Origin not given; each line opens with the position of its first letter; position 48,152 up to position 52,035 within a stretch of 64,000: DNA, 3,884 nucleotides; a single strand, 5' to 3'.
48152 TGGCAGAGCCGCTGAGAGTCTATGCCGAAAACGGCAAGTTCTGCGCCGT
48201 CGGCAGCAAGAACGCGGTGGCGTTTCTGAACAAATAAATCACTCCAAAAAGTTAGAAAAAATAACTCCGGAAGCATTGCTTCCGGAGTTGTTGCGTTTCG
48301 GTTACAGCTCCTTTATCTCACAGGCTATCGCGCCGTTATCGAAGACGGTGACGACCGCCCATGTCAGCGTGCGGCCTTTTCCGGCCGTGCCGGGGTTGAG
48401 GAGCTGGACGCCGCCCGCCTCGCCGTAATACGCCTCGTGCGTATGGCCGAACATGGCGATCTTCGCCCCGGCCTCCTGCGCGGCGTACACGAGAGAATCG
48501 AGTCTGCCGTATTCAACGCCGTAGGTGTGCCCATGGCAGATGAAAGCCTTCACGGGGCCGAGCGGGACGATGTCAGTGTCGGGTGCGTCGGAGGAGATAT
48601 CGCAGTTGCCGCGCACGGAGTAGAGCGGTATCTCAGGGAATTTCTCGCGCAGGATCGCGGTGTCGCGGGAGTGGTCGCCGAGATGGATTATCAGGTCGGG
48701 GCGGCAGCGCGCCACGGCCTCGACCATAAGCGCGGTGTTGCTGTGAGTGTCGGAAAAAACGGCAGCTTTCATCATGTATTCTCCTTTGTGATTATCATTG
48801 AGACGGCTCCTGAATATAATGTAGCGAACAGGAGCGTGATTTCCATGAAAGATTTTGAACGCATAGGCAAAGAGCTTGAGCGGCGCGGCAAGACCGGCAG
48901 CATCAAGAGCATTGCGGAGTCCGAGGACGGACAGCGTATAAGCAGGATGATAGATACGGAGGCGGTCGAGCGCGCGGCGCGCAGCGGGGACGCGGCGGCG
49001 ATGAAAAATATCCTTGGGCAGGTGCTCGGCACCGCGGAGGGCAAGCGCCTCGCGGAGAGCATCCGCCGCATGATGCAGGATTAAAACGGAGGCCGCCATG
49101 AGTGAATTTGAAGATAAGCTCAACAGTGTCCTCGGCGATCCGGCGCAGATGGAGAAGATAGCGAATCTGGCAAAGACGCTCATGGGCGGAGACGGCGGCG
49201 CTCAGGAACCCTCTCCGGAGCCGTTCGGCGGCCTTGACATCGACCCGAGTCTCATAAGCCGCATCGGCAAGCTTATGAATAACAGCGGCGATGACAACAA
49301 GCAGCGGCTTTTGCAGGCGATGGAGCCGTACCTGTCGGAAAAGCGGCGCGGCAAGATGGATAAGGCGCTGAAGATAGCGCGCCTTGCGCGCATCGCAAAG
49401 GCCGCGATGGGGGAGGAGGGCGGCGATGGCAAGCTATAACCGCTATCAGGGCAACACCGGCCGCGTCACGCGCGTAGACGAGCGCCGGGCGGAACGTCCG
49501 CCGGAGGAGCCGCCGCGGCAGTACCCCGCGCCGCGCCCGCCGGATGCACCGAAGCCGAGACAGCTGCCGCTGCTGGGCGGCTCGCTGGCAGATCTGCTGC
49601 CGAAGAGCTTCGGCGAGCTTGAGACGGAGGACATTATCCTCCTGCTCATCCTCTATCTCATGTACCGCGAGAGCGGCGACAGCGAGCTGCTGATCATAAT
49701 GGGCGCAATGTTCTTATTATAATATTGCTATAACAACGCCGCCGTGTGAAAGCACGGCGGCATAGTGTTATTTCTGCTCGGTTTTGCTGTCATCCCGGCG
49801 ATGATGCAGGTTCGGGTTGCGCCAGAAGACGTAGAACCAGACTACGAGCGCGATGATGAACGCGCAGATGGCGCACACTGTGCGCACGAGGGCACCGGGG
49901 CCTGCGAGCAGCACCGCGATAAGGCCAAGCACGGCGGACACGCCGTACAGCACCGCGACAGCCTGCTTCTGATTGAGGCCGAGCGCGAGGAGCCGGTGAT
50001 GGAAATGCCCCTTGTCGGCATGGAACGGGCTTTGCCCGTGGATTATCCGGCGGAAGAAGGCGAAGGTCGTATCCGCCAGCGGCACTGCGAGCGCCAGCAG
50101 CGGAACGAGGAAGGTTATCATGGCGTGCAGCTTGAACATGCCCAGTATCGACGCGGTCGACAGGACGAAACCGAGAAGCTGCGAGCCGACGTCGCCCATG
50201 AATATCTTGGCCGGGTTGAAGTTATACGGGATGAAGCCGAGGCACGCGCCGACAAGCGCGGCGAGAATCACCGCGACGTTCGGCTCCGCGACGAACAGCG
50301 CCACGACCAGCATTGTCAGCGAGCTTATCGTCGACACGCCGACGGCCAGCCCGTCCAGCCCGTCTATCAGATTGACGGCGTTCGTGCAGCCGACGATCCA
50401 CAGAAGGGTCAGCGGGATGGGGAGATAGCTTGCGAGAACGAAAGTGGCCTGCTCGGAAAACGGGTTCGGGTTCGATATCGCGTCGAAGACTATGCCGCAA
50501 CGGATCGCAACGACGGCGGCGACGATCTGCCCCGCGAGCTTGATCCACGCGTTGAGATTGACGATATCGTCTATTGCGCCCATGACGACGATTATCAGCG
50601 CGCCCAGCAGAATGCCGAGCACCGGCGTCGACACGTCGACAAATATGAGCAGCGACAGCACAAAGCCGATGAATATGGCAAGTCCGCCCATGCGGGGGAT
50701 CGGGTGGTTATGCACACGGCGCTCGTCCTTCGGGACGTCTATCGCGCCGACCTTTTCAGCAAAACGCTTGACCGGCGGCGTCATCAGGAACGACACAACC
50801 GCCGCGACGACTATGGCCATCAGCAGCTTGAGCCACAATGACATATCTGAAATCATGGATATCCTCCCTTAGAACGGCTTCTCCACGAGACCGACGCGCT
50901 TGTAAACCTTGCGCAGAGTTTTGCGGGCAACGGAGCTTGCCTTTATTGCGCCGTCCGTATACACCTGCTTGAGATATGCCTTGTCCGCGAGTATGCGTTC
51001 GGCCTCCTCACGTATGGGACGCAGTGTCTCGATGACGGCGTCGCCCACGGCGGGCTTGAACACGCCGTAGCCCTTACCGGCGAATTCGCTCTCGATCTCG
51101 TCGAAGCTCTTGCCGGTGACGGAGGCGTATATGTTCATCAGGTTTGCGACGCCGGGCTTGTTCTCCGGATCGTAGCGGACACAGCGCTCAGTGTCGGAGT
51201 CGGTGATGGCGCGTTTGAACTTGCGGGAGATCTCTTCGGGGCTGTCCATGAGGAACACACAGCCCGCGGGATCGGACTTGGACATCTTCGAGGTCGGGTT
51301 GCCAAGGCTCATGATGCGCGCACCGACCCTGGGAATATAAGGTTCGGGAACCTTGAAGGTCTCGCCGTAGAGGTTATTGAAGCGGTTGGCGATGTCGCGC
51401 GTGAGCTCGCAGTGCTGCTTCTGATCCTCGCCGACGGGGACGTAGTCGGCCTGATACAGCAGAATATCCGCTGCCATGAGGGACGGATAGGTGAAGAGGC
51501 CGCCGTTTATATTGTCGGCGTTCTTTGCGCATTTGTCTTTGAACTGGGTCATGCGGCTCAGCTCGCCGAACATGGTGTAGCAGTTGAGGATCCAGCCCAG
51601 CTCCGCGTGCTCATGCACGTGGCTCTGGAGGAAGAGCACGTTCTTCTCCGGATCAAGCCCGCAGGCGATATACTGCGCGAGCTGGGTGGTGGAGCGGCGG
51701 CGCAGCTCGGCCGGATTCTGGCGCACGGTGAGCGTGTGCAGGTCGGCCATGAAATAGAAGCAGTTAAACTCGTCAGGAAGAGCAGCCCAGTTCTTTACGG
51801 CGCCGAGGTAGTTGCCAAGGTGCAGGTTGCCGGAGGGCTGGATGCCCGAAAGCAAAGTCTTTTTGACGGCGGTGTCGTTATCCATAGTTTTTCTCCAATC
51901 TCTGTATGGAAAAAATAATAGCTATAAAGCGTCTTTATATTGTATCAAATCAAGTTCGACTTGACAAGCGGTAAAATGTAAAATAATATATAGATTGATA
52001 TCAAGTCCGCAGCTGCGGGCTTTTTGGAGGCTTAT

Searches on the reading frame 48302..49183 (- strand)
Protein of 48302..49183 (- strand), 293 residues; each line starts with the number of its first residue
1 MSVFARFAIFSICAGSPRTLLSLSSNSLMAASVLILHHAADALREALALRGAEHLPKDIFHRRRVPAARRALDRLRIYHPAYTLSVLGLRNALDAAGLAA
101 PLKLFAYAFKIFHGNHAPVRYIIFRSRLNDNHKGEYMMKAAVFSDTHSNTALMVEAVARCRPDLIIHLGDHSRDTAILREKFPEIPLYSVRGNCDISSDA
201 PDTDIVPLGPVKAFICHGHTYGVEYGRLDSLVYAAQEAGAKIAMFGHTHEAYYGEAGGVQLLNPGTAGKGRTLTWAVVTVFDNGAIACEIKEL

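Call 62: search_protein_families(library=pfam, proteins=[window:48302-49183:-], max_evalue=0.00001)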
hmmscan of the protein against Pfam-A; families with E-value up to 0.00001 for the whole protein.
window:48302-49183:- (293 aa): 2 families
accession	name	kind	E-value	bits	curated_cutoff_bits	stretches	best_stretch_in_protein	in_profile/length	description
PF12850.12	Metallophos_2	-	1.3e-26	93.9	27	1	138-279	1-150/154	Calcineurin-like phosphoesterase superfamily domain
PF00149.33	Metallophos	-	3.6e-08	34.5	21.5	1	138-195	1-71/191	Calcineurin-like phosphoesterase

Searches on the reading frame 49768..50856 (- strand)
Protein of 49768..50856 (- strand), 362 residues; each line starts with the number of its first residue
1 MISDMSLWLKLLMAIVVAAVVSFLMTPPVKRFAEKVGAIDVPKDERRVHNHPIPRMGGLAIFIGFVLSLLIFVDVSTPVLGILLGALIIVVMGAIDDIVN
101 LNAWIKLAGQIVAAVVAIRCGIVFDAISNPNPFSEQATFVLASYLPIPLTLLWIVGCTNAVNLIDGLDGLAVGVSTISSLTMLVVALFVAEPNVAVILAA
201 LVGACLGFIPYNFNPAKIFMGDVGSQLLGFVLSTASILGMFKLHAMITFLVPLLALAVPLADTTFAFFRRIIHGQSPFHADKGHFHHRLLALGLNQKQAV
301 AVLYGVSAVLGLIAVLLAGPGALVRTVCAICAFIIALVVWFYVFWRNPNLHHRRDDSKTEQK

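Call 62: search_protein_families(library=pfam, proteins=[window:49768-50856:-], max_evalue=0.00001)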
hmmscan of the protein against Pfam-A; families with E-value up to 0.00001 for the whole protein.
window:49768-50856:- (362 aa): 1 family
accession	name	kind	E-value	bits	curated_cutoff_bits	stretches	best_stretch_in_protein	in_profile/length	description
PF00953.26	Glycos_transf_4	-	1.4e-42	145.8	27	1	80-239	2-159/160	Glycosyl transferase family 4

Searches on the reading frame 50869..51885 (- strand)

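Call 74: search_protein_families(library=pfam, proteins=[window:50869-51885:-], max_evalue=0.000001)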
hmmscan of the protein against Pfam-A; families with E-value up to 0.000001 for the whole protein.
window:50869-51885:- (338 aa): 1 family
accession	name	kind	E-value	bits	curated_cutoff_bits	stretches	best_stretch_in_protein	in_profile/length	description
PF00579.31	tRNA-synt_1b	-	2.5e-75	253.9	21.1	1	10-288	7-291/292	tRNA synthetases class I (W and Y)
